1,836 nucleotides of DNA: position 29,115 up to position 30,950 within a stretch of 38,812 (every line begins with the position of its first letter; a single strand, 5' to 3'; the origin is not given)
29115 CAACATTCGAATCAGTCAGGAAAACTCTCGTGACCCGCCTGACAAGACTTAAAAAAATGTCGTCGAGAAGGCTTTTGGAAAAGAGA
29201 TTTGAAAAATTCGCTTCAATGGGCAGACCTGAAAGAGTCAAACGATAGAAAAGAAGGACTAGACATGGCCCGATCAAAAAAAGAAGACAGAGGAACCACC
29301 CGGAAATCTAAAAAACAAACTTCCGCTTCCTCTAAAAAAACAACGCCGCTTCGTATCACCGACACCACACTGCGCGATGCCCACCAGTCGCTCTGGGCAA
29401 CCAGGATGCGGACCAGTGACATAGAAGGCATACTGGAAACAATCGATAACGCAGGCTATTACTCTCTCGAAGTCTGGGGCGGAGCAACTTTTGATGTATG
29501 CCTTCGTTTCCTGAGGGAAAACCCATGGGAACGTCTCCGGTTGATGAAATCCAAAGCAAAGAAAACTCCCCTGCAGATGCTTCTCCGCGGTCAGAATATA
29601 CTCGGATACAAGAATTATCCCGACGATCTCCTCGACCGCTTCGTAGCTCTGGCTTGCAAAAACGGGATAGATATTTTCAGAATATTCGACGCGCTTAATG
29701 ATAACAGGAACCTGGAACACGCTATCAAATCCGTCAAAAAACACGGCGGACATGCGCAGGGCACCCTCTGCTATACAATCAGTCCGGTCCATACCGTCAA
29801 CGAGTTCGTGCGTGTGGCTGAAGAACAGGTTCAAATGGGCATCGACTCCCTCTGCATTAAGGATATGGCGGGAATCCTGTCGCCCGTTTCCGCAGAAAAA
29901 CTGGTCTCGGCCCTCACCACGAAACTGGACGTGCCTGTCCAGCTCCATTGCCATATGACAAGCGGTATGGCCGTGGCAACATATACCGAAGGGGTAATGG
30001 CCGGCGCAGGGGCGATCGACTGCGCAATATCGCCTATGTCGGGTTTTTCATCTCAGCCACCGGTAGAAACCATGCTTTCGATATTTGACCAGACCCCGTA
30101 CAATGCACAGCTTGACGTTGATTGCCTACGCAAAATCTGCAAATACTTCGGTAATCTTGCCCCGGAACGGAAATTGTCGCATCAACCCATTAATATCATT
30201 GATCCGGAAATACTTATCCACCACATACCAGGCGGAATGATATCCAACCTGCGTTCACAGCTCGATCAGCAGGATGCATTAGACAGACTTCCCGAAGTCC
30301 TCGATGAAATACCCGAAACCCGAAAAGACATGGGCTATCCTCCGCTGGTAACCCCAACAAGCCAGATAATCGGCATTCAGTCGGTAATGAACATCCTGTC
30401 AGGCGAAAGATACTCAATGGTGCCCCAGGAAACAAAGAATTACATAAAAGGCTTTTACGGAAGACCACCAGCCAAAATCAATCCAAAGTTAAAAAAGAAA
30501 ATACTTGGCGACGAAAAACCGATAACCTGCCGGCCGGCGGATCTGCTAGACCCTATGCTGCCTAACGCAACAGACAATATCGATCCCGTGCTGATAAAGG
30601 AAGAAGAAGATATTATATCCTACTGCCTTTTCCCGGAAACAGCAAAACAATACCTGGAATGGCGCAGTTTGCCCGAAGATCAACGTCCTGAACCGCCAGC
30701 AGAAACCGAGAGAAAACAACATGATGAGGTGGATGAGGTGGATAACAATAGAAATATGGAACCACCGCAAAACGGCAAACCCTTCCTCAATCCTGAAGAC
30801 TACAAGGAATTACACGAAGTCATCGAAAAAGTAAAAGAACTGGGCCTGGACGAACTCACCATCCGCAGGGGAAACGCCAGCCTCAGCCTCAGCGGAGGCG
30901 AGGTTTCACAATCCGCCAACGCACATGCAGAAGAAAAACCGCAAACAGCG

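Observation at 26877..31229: accD - parB(N) - accA - (5S carboxyltransferase::AccB) unit: candidate ATP-independent oxaloacetate:acetyl-CoA transcarboxylase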

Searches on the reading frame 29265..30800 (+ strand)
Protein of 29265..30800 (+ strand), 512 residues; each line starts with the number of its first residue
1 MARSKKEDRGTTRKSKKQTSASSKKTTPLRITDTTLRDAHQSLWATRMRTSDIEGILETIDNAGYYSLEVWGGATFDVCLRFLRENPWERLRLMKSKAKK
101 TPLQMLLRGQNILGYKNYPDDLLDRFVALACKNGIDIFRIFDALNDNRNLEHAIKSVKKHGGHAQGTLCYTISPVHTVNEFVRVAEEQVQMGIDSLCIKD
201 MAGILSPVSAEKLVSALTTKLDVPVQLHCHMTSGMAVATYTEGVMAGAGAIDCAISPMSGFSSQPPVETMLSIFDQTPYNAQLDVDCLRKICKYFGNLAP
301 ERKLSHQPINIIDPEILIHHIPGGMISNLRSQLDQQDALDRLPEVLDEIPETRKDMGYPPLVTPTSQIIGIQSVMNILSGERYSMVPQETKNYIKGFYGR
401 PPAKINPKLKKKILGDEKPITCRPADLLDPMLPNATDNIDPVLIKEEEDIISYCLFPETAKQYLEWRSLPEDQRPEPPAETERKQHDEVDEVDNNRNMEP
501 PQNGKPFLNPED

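Call 21: search_solved_structures(query=window:29265-30800:+, max_evalue=1e-20)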
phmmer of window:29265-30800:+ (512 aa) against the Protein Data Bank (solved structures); distinct sequences matched with E-value up to 1e-20: 29.
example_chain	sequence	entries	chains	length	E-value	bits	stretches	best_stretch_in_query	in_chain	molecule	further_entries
2nx9_A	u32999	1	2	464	2.2e-140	471.9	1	29-440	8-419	Oxaloacetate decarboxylase 2, subunit alpha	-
5ks8_C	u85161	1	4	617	1.4e-133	449.4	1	29-482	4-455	Pyruvate carboxylase subunit beta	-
1rqb_A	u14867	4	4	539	6.6e-124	417.5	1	28-468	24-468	transcarboxylase 5S subunit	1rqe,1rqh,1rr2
1u5j_A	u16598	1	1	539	2.4e-123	415.7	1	28-468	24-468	transcarboxylase 5S subunit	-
1s3h_A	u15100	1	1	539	2.4e-123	415.7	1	28-468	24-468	transcarboxylase 5S subunit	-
3ho8_A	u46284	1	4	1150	2.4e-83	283.7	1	23-468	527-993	Pyruvate carboxylase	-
8gk8_C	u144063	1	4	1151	2.4e-83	283.7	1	23-468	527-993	Pyruvate carboxylase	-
4hnv_A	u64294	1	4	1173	2.5e-83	283.6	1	23-468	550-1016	Pyruvate carboxylase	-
4hnt_A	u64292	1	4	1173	2.5e-83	283.6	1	23-468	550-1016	Pyruvate carboxylase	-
3bg5_A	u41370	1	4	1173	2.5e-83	283.6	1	23-468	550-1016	Pyruvate carboxylase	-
4hnu_A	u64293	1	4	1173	2.5e-83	283.6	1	23-468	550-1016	Pyruvate carboxylase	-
3hb9_A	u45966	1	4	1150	8.7e-83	281.9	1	23-468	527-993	Pyruvate carboxylase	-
3hbl_A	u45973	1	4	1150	1.2e-82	281.4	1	23-468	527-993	Pyruvate carboxylase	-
5vz0_A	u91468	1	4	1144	1.5e-78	267.9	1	24-463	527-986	Pyruvate carboxylase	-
5vyw_A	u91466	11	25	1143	2e-78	267.4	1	24-463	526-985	Pyruvate carboxylase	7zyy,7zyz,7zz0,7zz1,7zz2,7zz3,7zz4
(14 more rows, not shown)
